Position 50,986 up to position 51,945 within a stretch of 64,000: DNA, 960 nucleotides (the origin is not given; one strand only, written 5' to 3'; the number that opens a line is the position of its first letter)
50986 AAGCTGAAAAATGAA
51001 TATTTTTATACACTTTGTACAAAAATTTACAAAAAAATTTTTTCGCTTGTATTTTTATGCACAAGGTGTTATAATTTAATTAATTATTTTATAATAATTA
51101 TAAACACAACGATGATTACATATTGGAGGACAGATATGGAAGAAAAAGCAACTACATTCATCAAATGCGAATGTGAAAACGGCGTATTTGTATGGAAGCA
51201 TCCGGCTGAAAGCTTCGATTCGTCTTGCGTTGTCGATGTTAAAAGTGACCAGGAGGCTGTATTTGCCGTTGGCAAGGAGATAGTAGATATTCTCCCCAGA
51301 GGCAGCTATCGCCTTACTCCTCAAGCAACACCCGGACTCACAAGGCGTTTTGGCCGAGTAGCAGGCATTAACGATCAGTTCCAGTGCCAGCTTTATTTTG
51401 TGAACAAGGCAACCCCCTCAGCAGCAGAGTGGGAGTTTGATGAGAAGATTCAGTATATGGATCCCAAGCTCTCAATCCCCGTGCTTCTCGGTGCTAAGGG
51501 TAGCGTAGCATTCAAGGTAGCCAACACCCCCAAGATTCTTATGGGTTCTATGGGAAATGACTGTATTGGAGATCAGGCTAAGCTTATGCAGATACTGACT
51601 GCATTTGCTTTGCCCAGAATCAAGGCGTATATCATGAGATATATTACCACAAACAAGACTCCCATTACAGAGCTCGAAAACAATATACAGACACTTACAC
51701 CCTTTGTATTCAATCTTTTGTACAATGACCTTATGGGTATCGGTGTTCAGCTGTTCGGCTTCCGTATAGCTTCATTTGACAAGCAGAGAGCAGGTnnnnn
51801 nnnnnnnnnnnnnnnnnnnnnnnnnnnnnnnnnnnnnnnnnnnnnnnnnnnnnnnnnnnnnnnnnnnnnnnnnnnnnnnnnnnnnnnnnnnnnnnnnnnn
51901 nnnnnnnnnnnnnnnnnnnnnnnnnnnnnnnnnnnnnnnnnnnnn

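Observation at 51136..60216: Giant 3026-aa protein joining a cytoplasmic SPFH/Band-7-like head to ~2600 aa of extracellular repeats through one TM helix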

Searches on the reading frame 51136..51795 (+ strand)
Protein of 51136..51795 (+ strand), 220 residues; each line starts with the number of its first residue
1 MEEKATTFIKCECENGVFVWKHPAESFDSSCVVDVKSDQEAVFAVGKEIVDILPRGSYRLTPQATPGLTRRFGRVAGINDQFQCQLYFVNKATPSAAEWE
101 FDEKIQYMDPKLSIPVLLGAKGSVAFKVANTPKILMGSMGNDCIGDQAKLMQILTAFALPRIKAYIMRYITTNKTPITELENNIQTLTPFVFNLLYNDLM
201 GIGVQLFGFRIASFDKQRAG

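Call 9: find_homologous_proteins(query=window:51136-51795:+)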
Query window:51136-51795:+: 186 candidates shared short words with the query, none scored E <= 0.001.

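Call 20: search_protein_representatives(protein=window:51136-51795:+)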
Query: 220 residues. Proteins with E-value up to 0.001 (for the whole library): 741; up to 1e-10: 223; up to 1e-30: 1. The best 150 are listed.
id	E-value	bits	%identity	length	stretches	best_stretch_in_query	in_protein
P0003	5.5e-139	477.2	97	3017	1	1-220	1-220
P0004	2.5e-30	122.1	31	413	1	7-215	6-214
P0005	5.6e-30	121.0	31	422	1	8-213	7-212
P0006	1.6e-29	119.4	30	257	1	5-195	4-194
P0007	1.9e-29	119.2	33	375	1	8-184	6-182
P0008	3.4e-29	118.4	33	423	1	5-181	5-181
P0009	6.2e-29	117.6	30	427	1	5-217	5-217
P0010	1.7e-28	116.1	32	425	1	8-214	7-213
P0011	4.9e-28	114.6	29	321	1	6-210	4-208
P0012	5.5e-28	114.5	35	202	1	8-180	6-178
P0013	2.0e-27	112.6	31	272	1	8-213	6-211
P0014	3.8e-27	111.7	30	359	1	8-214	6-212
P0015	2.4e-26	109.1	28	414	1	6-207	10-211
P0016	3.7e-26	108.5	29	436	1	15-214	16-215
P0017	2.0e-25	106.1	29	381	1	7-214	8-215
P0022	7.6e-24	100.9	31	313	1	7-171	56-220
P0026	1.6e-23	99.9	28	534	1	8-212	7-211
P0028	2.1e-23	99.5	34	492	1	8-181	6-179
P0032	2.6e-22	95.9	30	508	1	5-163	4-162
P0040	2.4e-20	89.5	33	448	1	4-141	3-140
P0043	7.7e-20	87.8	30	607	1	7-172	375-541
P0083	7.1e-17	78.1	34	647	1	6-187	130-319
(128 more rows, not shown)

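Call 24: search_protein_families(library=pfam, proteins=[P0026, P0028, P0032, P0005, P0016, P0040, P0022, P0043, P0083], max_evalue=0.01)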
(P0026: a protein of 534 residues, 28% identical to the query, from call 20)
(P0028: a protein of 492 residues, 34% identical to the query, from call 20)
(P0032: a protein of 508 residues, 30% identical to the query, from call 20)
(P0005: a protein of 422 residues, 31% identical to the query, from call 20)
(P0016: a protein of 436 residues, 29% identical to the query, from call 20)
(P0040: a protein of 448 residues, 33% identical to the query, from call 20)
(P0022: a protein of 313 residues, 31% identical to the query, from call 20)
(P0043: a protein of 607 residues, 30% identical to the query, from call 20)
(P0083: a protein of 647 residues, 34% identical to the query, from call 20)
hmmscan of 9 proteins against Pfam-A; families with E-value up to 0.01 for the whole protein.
P0026 (534 aa): 2 families
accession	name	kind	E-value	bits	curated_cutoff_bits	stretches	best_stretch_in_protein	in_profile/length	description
PF13421.11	Band_7_1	-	1.1e-34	120.3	24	1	29-217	14-197/211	SPFH domain-Band 7 family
PF19789.6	DUF6273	-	1.5e-30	106.7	23.5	1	386-531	12-171/172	Domain of unknown function (DUF6273)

P0028 (492 aa): 1 family
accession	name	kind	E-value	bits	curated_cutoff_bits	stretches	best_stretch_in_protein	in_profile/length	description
PF13421.11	Band_7_1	-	1.9e-31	109.8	24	1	17-197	1-178/211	SPFH domain-Band 7 family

P0032 (508 aa): 5 families
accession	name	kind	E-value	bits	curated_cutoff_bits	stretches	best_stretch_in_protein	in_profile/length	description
PF13540.12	RCC1_2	-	8.1e-51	169.1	22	6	429-458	1-30/30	Regulator of chromosome condensation (RCC1) repeat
PF25390.1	WD40_RLD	-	1.1e-40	140.5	150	3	280-459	36-278/363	RCC1-like domain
PF13421.11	Band_7_1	-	8.1e-31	107.7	24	1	30-179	15-162/211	SPFH domain-Band 7 family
PF06361.16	RTBV_P12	-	2.5e-05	25.1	25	0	324-355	75-106/110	Rice tungro bacilliform virus P12 protein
PF00415.24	RCC1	-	0.0025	18.8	21.7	0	369-385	1-17/50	Regulator of chromosome condensation (RCC1) repeat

P0005 (422 aa): 2 families
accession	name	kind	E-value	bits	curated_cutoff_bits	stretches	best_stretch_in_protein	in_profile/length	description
PF13421.11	Band_7_1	-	7.8e-41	140.5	24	1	29-217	14-197/211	SPFH domain-Band 7 family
PF01145.31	Band_7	-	0.0037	17.8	23.6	1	33-217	2-149/176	SPFH domain / Band 7 family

P0016 (436 aa): 1 family
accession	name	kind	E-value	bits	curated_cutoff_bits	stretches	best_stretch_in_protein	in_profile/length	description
PF13421.11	Band_7_1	-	2.7e-35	122.3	24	1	25-219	8-197/211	SPFH domain-Band 7 family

P0040 (448 aa): 2 families
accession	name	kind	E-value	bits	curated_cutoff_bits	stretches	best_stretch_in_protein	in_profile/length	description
PF13421.11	Band_7_1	-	1.9e-35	122.9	24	1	30-226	15-198/211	SPFH domain-Band 7 family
PF01145.31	Band_7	-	3.9e-05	24.2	23.6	1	33-249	2-173/176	SPFH domain / Band 7 family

P0022 (313 aa): 2 families
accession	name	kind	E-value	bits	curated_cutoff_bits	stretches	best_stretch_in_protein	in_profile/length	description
PF13421.11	Band_7_1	-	2.1e-33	116.2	24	1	76-221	11-155/211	SPFH domain-Band 7 family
PF20990.2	DUF2207_C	-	0.00092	19.4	33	1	202-296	122-214/247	Predicted membrane protein (DUF2207) C-terminal domain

P0043 (607 aa): 2 families
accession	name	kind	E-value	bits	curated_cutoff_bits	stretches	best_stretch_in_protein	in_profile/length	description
PF13421.11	Band_7_1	-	1.8e-31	109.8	24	1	394-592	10-198/211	SPFH domain-Band 7 family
PF01145.31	Band_7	-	0.00059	20.4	23.6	1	402-592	2-150/176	SPFH domain / Band 7 family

P0083 (647 aa): 4 families
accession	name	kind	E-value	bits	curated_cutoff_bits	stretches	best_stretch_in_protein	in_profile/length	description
PF13421.11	Band_7_1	-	1.8e-37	129.4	24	1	143-344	3-191/211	SPFH domain-Band 7 family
PF13248.11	Zn_ribbon_3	-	0.00015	21.5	27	0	538-557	5-25/26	zinc-ribbon domain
PF12773.13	DZR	-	0.0002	21.9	27.3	0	567-613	1-45/45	Double zinc ribbon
PF07754.17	HVO_2753_ZBP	-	0.0034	17.6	33.2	0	580-629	1-46/46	Small zinc finger protein HVO_2753-like, Zn-binding pocket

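Call 27: find_homologous_proteins(query=A1, max_evalue=0.00001)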
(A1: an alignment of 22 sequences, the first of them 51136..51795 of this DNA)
Query A1 (22 sequences) (220 aa, profile of the alignment): 2538 proteins with E <= 0.00001 among 4623 candidates; the best 120 are listed.
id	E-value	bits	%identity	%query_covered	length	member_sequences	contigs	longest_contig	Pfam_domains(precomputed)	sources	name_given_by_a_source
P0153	2.4e-104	365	31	95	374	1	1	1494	PF09851.15,PF01145.32,PF13421.12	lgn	-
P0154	2.4e-104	365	31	95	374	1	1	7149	PF09851.15,PF01145.32,PF13421.12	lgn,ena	-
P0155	2.4e-104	365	31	95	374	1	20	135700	PF09851.15,PF01145.32,PF13421.12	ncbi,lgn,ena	-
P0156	2.4e-104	365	31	95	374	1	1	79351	PF09851.15,PF01145.32,PF13421.12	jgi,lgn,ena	jgi:membrane protease subunit (stomatin/prohibitin family)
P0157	2.5e-104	365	31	95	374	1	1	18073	PF09851.15,PF01145.32,PF13421.12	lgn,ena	-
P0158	2.9e-104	365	32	93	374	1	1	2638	PF09851.15,PF01145.32,PF13421.12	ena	-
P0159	3.2e-104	365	31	95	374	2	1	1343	PF09851.15,PF01145.32,PF13421.12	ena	-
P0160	3.4e-104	365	30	95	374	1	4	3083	PF09851.15,PF01145.32,PF13421.12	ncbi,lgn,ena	-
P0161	6.5e-104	364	31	95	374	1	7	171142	PF09851.15,PF01145.32,PF13421.12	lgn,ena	-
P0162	6.5e-104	364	31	95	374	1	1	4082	PF09851.15,PF01145.32,PF13421.12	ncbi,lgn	-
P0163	6.5e-104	364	31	95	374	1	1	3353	PF09851.15,PF01145.32,PF13421.12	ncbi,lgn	-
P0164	7.0e-104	364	31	95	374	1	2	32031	PF09851.15,PF01145.32,PF13421.12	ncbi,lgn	-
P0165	7.4e-104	364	32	95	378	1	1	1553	PF01145.32,PF13421.12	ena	-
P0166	8.3e-104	364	32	95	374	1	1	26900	PF09851.15,PF01145.32,PF13421.12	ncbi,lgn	-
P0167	1.1e-103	363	30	95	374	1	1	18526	PF09851.15,PF01145.32,PF13421.12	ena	-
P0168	1.2e-103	363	32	97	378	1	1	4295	PF01145.32,PF13421.12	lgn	-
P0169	1.2e-103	363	32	97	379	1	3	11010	PF01145.32,PF13421.12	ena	-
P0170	1.3e-103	363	32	97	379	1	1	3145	PF01145.32,PF13421.12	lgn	-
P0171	1.3e-103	363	32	97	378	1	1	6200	PF01145.32,PF13421.12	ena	-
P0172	1.3e-103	363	32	97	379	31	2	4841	PF01145.32,PF13421.12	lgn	-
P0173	1.3e-103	363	32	97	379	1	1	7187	PF01145.32,PF13421.12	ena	-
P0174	1.3e-103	363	32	97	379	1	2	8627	PF01145.32,PF13421.12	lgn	-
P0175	1.3e-103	363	32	97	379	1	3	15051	PF01145.32,PF13421.12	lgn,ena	-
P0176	1.3e-103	363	32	97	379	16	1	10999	PF01145.32,PF13421.12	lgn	-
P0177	1.3e-103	363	32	97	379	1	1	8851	PF01145.32,PF13421.12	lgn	-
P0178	1.3e-103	363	32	95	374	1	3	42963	PF09851.15,PF01145.32,PF13421.12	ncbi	-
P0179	1.3e-103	363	32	97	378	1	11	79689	PF01145.32,PF13421.12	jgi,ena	-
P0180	1.3e-103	363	32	97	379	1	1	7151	PF01145.32,PF13421.12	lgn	-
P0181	1.3e-103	363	32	97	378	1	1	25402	PF01145.32,PF13421.12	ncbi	-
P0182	1.3e-103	363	32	97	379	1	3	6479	PF01145.32,PF13421.12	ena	-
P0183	1.4e-103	363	31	97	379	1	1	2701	PF01145.32,PF13421.12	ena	-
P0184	1.7e-103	363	33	91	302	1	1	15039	PF13421.12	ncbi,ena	-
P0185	1.7e-103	363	32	95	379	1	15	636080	PF01145.32,PF13421.12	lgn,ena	-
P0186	1.7e-103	363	34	94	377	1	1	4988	PF13421.12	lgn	-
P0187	2.0e-103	362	32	97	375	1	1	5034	PF09851.15,PF01145.32,PF13421.12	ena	-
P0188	2.1e-103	362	32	97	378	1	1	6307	PF01145.32,PF13421.12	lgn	-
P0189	2.1e-103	362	32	97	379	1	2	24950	PF01145.32,PF13421.12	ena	-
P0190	2.2e-103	362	32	97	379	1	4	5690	PF01145.32,PF13421.12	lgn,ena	-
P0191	2.8e-103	362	32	97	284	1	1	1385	PF01145.32,PF13421.12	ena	-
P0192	3.6e-103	361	32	97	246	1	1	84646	PF13421.12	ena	-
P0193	4.5e-103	361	31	97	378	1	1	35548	PF01145.32,PF13421.12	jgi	-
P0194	4.8e-103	361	33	94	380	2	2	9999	PF09851.15,PF13421.12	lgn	-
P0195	6.8e-103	361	30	95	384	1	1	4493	PF09851.15,PF13421.12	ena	-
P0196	6.8e-103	361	30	95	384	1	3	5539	PF09851.15,PF13421.12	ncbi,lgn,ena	-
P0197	7.1e-103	360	31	91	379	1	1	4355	PF09851.15,PF13421.12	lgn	-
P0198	7.1e-103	360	33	95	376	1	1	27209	PF09851.15,PF01145.32,PF13421.12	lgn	-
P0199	7.9e-103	360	33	94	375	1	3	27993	PF09851.15,PF13421.12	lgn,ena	-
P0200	7.9e-103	360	33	94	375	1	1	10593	PF09851.15,PF13421.12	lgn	-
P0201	7.9e-103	360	33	94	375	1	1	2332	PF09851.15,PF13421.12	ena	-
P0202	8.2e-103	360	33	94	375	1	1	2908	PF09851.15,PF13421.12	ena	-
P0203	8.2e-103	360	30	95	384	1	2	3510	PF09851.15,PF13421.12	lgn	-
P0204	8.3e-103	360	30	95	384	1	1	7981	PF09851.15,PF13421.12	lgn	-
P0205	8.3e-103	360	33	94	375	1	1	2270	PF09851.15,PF13421.12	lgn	-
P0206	8.5e-103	360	33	94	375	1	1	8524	PF13421.12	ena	-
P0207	9.0e-103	360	31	97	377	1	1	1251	PF01145.32,PF13421.12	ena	-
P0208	9.8e-103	360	32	97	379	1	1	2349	PF01145.32,PF13421.12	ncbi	ncbi:MAG: SPFH domain-containing protein [Candidatus Fimenecus sp.]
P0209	1.1e-102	360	33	94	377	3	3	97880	PF09851.15,PF13421.12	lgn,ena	-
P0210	1.1e-102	360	33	94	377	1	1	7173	PF09851.15,PF13421.12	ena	-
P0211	1.1e-102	360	33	94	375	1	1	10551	PF09851.15,PF13421.12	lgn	-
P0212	1.2e-102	360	33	97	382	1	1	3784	PF09851.15,PF01145.32,PF13421.12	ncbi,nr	ncbi:MAG: SPFH domain-containing protein [Clostridiales bacterium]|nr:SPFH domain-containing protein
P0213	1.2e-102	360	32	95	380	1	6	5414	PF09851.15,PF13421.12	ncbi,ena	-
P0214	1.2e-102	360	31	97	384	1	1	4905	PF09851.15,PF13421.12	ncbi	-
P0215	1.3e-102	360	31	97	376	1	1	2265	PF01145.32,PF13421.12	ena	-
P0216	1.3e-102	360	30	95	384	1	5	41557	PF09851.15,PF13421.12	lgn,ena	-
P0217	1.3e-102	360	30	95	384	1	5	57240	PF09851.15,PF13421.12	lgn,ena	-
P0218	1.3e-102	360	33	94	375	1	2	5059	PF09851.15,PF13421.12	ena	-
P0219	1.3e-102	360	30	95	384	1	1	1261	PF09851.15,PF13421.12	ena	-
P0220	1.3e-102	360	33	94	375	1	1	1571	PF09851.15,PF13421.12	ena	-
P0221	1.4e-102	360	33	94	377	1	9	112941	PF09851.15,PF13421.12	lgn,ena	-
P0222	1.4e-102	359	33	94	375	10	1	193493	PF09851.15,PF13421.12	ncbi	-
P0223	1.7e-102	359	32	95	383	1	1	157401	PF09851.15,PF13421.12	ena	-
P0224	1.8e-102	359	31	95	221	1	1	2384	PF13421.12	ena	-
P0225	1.8e-102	359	33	97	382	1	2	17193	PF01145.32,PF13421.12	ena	-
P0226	1.8e-102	359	33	97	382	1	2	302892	PF01145.32,PF13421.12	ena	-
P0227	1.9e-102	359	31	97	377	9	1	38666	PF09851.15,PF13421.12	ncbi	-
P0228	1.9e-102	359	30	95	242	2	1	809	PF01145.32,PF13421.12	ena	-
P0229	2.2e-102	359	32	97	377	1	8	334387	PF01145.32,PF13421.12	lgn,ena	-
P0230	2.2e-102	359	33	94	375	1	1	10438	PF09851.15,PF13421.12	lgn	-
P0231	2.3e-102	359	32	95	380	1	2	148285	PF09851.15,PF01145.32,PF13421.12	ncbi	-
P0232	2.4e-102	359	32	95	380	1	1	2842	PF09851.15,PF01145.32,PF13421.12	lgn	-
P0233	2.4e-102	359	33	95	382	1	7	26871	PF09851.15,PF01145.32,PF13421.12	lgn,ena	-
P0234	2.6e-102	359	32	97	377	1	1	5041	PF01145.32,PF13421.12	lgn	-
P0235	2.6e-102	359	33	97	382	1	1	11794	PF01145.32,PF13421.12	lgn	-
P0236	2.7e-102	359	32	95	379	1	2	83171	PF09851.15,PF01145.32,PF13421.12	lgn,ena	-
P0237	2.7e-102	359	32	97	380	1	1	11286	PF01145.32,PF13421.12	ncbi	-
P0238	3.0e-102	358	32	97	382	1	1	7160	PF01145.32,PF13421.12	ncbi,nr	ncbi:MAG: SPFH domain-containing protein [Clostridiales bacterium]|nr:SPFH domain-containing protein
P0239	3.0e-102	358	32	97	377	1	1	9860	PF01145.32,PF13421.12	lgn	-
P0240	3.0e-102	358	32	97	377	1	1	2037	PF01145.32,PF13421.12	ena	-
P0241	3.1e-102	358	34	95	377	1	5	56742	PF01145.32,PF13421.12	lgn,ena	-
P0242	3.2e-102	358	32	97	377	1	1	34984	PF01145.32,PF13421.12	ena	-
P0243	3.2e-102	358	32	97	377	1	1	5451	PF01145.32,PF13421.12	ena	-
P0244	3.2e-102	358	32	97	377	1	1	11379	PF01145.32,PF13421.12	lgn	-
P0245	3.3e-102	358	32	97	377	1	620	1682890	PF01145.32,PF13421.12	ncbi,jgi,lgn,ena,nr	ncbi:MAG: SPFH domain-containing protein [Acutalibacteraceae bacterium]|nr:SPFH domain-containing pr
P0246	3.3e-102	358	32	97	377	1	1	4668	PF01145.32,PF13421.12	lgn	-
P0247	3.3e-102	358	32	97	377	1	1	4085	PF01145.32,PF13421.12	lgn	-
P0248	3.3e-102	358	32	97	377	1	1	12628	PF01145.32,PF13421.12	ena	-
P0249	3.4e-102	358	32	97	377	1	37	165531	PF01145.32,PF13421.12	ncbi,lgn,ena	-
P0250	3.4e-102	358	32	97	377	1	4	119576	PF01145.32,PF13421.12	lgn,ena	-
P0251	3.4e-102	358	32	97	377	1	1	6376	PF01145.32,PF13421.12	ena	-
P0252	3.6e-102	358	32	95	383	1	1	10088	PF09851.15,PF01145.32,PF13421.12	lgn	-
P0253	3.6e-102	358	31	97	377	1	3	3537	PF09851.15,PF01145.32,PF13421.12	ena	-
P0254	3.6e-102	358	35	91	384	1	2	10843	PF09851.15,PF13421.12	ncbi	-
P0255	3.7e-102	358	32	95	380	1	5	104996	PF09851.15,PF01145.32,PF13421.12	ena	-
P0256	3.7e-102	358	32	97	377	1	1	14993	PF01145.32,PF13421.12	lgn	-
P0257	3.7e-102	358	32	95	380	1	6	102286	PF09851.15,PF01145.32,PF13421.12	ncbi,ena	-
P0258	3.8e-102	358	31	95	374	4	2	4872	PF13421.12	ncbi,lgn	-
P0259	3.8e-102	358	32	95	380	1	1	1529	PF09851.15,PF01145.32,PF13421.12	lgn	-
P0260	3.9e-102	358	32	95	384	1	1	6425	PF09851.15,PF01145.32,PF13421.12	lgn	-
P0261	3.9e-102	358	33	95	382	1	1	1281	PF09851.15,PF01145.32,PF13421.12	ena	-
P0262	3.9e-102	358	32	97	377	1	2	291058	PF01145.32,PF13421.12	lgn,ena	-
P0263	4.0e-102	358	32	95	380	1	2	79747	PF09851.15,PF01145.32,PF13421.12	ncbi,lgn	-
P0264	4.2e-102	358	32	97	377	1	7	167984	PF01145.32,PF13421.12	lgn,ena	-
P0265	4.3e-102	358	31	95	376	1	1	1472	PF09851.15,PF13421.12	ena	-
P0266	4.3e-102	358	32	97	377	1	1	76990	PF01145.32,PF13421.12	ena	-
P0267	4.3e-102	358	33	97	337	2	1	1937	PF01145.32,PF13421.12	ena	-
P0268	4.9e-102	358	32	97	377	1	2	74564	PF01145.32,PF13421.12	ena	-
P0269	4.9e-102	358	31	95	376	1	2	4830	PF09851.15,PF13421.12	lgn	-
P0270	5.4e-102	358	32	95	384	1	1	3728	PF01145.32,PF13421.12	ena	-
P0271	5.4e-102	358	32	95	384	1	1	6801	PF01145.32,PF13421.12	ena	-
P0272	5.4e-102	358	32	95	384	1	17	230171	PF09851.15,PF01145.32,PF13421.12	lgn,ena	-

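Call 44: search_solved_structures(query=A1, max_evalue=10)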
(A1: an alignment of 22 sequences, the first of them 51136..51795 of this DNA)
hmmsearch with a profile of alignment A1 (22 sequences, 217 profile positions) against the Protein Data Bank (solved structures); distinct sequences matched with E-value up to 10: 8.
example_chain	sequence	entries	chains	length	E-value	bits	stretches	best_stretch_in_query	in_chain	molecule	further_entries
1win_A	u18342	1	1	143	0.27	13.6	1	114-213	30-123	Flotillin 2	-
6eun_A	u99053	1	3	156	0.35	13.2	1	129-189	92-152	Adhesin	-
6eup_A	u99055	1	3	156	0.45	12.9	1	129-189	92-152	Adhesin A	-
3d5l_A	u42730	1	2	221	0.54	12.7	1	132-197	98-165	Regulatory protein RecX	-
6cfe_A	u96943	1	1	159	0.81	12.1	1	142-199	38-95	Mutant of Apolipoprotein E3 (APO-E3)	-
1zma_A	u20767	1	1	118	0.82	12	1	42-96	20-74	bacterocin transport accessory protein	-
8eqb_A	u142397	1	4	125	1.3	11.4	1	53-104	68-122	Synthetic nanobody 1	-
3g67_A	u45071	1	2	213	5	9.5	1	129-195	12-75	Methyl-accepting chemotaxis protein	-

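Call 49: find_encoding_contigs(protein=P0026, flank=6000, max_places=3)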
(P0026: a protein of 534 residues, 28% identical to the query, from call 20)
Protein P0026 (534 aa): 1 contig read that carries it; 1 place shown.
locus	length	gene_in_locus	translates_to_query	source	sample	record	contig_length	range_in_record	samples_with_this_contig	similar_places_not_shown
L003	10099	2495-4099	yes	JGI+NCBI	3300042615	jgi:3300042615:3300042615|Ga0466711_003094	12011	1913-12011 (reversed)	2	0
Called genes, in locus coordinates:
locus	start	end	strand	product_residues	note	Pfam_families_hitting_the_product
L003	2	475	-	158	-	PF00698:Acyl_transf_1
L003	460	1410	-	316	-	PF00478:IMPDH (faint), PF03060:NMO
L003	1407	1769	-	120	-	PF00550:PP-binding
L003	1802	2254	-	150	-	PF22381:Staph_reg_Sar_Rot (faint), PF12802:MarR_2, PF01047:MarR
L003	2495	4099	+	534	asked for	PF13421:Band_7_1, PF19789:DUF6273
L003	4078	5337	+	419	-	PF19789:DUF6273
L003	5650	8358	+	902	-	PF00690:Cation_ATPase_N (weak), PF00122:E1-E2_ATPase, PF00702:Hydrolase, PF13246:Cation_ATPase, PF00689:Cation_ATPase_C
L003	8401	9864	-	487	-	PF13396:PLDc_N, PF13091:PLDc_2, PF00614:PLDc, PF13091:PLDc_2, PF00614:PLDc (weak)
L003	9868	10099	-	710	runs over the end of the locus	PF03699:UPF0182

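Call 50: find_encoding_contigs(protein=P0032, flank=6000, max_places=3)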
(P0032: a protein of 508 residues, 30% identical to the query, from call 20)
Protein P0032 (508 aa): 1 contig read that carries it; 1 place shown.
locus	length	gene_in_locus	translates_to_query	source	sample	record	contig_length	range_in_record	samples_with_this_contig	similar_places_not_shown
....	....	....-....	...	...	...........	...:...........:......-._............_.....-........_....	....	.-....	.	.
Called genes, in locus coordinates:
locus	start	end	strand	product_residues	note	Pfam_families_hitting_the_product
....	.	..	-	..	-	?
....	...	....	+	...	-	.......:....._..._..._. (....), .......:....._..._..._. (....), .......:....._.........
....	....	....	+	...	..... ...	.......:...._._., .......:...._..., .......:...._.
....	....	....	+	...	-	-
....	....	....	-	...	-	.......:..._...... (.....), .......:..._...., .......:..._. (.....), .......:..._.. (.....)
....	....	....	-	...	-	?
